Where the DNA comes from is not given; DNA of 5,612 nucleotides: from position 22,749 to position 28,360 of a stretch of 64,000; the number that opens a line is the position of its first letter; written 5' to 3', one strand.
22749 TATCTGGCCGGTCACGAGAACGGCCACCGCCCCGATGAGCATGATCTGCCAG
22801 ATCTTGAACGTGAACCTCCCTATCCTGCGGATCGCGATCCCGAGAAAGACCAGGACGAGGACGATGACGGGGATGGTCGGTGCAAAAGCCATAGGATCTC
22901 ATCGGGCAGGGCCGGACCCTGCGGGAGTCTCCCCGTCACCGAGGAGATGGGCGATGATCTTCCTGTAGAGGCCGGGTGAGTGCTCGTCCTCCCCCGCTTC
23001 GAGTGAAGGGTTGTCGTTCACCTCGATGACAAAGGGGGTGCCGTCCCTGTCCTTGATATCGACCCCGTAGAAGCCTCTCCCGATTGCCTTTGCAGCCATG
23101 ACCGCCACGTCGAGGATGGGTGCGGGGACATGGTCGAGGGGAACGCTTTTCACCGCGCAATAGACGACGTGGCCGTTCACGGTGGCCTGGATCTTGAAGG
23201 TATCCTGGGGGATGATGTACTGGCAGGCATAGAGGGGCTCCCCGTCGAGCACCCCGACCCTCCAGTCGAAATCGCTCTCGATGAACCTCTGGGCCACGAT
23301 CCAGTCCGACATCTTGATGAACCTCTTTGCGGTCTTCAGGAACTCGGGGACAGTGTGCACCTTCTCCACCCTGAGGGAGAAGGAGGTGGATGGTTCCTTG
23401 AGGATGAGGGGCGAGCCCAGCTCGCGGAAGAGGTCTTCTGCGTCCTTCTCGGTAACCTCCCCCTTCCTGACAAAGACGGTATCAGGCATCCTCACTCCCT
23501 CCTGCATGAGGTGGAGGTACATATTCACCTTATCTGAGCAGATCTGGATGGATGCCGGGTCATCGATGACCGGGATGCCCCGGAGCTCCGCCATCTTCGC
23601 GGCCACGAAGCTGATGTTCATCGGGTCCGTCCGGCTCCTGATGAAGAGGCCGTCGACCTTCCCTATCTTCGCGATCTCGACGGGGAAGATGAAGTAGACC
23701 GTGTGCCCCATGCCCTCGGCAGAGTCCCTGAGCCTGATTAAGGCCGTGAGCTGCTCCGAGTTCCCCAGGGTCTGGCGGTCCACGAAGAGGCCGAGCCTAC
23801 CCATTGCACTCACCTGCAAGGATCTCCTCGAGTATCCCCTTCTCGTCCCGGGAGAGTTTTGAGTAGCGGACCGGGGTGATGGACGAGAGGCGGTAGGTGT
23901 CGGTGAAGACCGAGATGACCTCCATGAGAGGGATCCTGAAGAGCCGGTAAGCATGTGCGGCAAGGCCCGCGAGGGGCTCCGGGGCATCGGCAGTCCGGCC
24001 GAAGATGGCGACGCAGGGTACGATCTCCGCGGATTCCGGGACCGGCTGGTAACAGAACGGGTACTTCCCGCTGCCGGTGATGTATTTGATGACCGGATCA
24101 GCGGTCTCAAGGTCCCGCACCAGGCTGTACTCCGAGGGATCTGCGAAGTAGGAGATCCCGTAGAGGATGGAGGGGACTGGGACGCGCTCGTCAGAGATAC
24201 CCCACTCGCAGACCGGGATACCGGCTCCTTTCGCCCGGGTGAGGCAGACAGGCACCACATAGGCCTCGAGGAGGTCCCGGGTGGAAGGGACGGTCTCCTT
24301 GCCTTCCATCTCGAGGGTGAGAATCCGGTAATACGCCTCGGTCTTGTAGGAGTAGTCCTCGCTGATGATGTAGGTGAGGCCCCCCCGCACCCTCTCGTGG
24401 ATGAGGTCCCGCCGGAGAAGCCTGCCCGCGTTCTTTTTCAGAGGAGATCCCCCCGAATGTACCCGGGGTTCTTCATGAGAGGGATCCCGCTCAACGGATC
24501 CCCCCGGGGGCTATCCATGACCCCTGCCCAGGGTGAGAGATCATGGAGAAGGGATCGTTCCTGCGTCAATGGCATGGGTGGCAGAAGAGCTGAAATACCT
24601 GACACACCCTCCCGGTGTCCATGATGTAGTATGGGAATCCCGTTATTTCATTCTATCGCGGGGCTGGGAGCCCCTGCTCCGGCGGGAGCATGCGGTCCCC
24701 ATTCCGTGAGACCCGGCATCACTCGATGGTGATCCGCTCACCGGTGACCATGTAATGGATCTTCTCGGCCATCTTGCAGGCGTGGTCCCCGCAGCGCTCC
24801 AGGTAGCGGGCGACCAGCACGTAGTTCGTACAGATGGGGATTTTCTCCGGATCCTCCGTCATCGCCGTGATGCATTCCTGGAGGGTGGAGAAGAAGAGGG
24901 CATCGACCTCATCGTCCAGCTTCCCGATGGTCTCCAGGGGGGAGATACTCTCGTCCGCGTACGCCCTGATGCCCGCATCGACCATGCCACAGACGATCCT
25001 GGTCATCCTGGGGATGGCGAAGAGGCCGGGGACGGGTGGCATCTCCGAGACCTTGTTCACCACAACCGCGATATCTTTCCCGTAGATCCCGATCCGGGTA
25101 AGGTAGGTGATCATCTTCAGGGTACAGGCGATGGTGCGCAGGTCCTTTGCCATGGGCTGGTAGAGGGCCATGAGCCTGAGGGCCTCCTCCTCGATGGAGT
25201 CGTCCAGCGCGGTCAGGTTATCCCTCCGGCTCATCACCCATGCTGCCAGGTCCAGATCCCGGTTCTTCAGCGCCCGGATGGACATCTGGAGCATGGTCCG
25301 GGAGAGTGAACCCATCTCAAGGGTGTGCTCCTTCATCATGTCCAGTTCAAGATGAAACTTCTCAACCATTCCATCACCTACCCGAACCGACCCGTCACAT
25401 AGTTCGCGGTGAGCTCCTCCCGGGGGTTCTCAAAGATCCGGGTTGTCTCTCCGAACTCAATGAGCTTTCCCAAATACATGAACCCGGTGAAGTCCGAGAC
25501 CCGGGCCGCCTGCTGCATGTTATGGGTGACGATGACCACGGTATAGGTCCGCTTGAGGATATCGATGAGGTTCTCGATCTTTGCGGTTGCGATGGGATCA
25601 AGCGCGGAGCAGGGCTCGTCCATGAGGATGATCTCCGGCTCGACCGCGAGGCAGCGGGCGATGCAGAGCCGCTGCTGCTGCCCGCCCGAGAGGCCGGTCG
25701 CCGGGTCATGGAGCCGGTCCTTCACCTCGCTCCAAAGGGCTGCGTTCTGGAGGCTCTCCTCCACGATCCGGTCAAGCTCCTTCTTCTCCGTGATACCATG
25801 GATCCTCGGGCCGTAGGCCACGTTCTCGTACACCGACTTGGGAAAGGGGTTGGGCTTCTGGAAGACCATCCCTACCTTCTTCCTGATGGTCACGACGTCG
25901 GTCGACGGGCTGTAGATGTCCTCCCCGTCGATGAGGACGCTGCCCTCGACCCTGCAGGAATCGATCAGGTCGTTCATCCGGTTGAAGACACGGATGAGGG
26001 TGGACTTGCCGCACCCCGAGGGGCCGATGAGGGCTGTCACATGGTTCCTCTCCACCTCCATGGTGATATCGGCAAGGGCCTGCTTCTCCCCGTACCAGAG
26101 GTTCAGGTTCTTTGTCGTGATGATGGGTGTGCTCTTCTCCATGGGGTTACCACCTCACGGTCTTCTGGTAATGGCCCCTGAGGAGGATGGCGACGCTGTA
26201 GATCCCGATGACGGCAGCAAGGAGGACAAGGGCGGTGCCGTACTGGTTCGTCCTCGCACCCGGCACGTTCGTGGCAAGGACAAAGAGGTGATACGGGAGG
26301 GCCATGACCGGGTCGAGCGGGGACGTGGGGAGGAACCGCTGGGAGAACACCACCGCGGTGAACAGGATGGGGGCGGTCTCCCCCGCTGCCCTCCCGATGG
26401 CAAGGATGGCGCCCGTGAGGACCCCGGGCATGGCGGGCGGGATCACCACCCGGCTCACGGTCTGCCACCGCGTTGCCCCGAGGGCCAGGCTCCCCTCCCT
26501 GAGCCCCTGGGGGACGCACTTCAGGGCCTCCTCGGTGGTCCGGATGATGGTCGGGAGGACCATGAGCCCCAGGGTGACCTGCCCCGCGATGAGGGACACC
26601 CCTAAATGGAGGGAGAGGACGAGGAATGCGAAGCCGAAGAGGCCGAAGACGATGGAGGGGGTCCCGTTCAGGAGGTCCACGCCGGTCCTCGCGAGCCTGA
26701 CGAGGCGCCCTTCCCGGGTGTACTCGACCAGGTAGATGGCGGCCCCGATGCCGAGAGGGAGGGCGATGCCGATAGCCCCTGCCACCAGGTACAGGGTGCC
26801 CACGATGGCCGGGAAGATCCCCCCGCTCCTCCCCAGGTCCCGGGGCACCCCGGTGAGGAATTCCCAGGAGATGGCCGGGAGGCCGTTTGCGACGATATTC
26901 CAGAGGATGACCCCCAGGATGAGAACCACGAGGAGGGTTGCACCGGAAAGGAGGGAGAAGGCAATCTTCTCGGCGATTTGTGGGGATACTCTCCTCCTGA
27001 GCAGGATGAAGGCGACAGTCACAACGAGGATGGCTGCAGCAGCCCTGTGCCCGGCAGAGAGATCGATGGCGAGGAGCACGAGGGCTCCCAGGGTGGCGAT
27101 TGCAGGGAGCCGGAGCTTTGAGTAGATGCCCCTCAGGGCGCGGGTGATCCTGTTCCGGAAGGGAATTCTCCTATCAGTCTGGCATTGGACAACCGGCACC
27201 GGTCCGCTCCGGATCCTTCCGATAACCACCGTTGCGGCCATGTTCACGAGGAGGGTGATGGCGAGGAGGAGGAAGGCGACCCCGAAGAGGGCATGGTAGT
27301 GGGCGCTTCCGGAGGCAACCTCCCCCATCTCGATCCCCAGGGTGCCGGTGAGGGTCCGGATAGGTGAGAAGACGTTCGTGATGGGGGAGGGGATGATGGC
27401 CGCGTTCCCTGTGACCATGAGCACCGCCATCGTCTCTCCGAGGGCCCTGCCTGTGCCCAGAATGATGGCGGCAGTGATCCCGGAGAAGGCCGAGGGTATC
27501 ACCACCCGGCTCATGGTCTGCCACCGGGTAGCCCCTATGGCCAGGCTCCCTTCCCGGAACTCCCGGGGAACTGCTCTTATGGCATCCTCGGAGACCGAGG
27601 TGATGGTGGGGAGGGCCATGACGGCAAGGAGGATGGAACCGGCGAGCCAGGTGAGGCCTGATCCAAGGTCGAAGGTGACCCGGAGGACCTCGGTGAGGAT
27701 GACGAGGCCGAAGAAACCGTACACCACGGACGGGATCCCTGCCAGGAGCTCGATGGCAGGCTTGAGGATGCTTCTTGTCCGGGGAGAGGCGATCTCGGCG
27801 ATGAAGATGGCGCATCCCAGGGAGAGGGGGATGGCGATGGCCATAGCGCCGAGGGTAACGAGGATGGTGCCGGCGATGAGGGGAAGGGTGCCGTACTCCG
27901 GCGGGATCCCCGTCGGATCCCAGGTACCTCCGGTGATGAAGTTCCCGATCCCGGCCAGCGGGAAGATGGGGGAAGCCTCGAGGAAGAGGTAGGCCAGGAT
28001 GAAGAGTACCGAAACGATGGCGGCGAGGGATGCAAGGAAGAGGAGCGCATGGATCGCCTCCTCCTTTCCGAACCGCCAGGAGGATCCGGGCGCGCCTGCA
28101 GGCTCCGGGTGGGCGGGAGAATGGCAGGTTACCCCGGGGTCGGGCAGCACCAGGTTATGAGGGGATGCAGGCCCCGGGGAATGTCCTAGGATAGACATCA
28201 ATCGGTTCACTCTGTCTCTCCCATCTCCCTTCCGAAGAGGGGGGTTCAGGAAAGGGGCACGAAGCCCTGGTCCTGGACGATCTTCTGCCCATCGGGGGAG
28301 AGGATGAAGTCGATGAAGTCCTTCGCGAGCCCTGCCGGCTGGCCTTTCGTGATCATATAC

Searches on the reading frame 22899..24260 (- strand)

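Call 20: search_protein_families(library=ncbifam, proteins=[window:22899-24260:-], max_evalue=0.00001)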
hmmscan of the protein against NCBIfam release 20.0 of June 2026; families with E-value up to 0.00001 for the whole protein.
window:22899-24260:- (453 aa): 7 families
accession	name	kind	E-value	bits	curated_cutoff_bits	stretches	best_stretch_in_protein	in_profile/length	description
TIGR00768.1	rimK_fam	subfamily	2.3e-18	66.5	143.4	1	206-422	50-259/276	RimK family alpha-L-glutamate ligase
TIGR02144.1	LysX_arch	equivalog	4.7e-14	52.1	275.6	1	216-418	60-254/281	lysine biosynthesis protein LysX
NF040720.1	MptN_Meth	equivalog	8.5e-14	51.3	350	1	175-427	31-278/291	tetrahydromethanopterin:alpha-L-glutamate ligase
NF002378.0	PRK01372.1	subfamily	1.1e-08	34.2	243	1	239-420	96-273/305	D-alanine--D-alanine ligase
NF002563.0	PRK02186.1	subfamily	6.7e-08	31.2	625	1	219-415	84-274/890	argininosuccinate lyase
NF009402.0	PRK12767.1-1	equivalog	1.9e-07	30.2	218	1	220-415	92-273/329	carbamoyl phosphate synthase-like protein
TIGR01205.1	D_ala_D_alaTIGR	subfamily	1.4e-06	27.5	245.65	1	235-418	98-287/318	D-alanine--D-alanine ligase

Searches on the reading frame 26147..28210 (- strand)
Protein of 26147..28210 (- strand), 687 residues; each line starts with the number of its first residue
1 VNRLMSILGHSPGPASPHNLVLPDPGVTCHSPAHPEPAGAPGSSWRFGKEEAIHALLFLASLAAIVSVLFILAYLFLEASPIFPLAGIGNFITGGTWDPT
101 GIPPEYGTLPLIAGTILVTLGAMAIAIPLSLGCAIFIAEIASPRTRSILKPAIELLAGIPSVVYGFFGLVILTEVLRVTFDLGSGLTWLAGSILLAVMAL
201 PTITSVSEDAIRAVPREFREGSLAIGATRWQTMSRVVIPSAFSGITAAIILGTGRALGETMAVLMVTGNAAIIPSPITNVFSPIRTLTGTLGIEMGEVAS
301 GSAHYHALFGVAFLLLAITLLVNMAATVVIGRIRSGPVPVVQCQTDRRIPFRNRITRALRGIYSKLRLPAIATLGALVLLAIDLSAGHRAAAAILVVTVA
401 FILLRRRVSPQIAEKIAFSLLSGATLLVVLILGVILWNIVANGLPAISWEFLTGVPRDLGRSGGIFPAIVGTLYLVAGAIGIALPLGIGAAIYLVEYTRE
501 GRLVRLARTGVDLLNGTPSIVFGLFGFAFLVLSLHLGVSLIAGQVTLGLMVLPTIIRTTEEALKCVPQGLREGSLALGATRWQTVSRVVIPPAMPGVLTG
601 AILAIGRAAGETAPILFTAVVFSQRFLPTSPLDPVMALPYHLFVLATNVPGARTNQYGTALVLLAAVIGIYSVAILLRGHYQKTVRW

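Call 20: search_protein_families(library=ncbifam, proteins=[window:26147-28210:-], max_evalue=0.00001)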
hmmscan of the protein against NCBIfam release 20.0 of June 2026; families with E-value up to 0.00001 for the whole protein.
window:26147-28210:- (687 aa): 22 families
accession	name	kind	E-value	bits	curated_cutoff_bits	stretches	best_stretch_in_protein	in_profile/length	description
TIGR00974.1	3a0107s02c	equivalog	2.8e-131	436.6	193.45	2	415-682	2-271/272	phosphate ABC transporter permease PstA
TIGR02138.1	phosphate_pstC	equivalog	4.4e-130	433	196.45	2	51-332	2-294/296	phosphate ABC transporter permease subunit PstC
NF008430.0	PRK11268.1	equivalog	2.4e-57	194.3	439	2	411-681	24-290/295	phosphate ABC transporter permease PstA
NF008435.0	PRK11275.1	equivalog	2.7e-52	177.8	502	3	185-334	167-313/319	phosphate ABC transporter permease PstC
TIGR02141.1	modB_ABC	equivalog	1.3e-19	70.7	182.6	2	116-271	4-163/208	molybdate ABC transporter permease subunit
TIGR02139.1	permease_CysT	equivalog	1.4e-19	70.7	246.1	2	524-619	116-211/265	sulfate ABC transporter permease subunit CysT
NF008208.0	PRK10971.1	equivalog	4.2e-19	69.1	415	2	165-272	123-224/277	sulfate/thiosulfate ABC transporter permease CysT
TIGR01581.1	Mo_ABC_porter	hypoth_equivalog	5.1e-18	65.4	210.3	2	115-271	30-186/225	ABC transporter permease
NF038017.1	ABC_perm1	subfamily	6.5e-17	62.1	100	1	116-271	2-154/184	ABC transporter permease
TIGR00969.1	3a0106s02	subfamily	1.3e-16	60.9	240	2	549-617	152-220/272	sulfate ABC transporter permease subunit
NF006939.0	PRK09421.1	equivalog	1.1e-15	57.6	262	2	116-269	16-174/230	molybdate ABC transporter permease subunit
NF008049.0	PRK10782.1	subfamily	4.5e-14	52.7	212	1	473-604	19-153/217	methionine ABC transporter permease MetI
TIGR03416.1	ABC_choXWV_perm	equivalog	6.7e-13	48.7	363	2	466-601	85-211/267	choline ABC transporter permease subunit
NF007044.0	PRK09497.1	equivalog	7.5e-09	35.5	348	0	546-608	156-218/285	spermidine/putrescine ABC transporter permease PotB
NF008196.0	PRK10952.1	equivalog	1.1e-08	34.3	439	1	420-601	102-269/356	glycine betaine/L-proline ABC transporter permease ProW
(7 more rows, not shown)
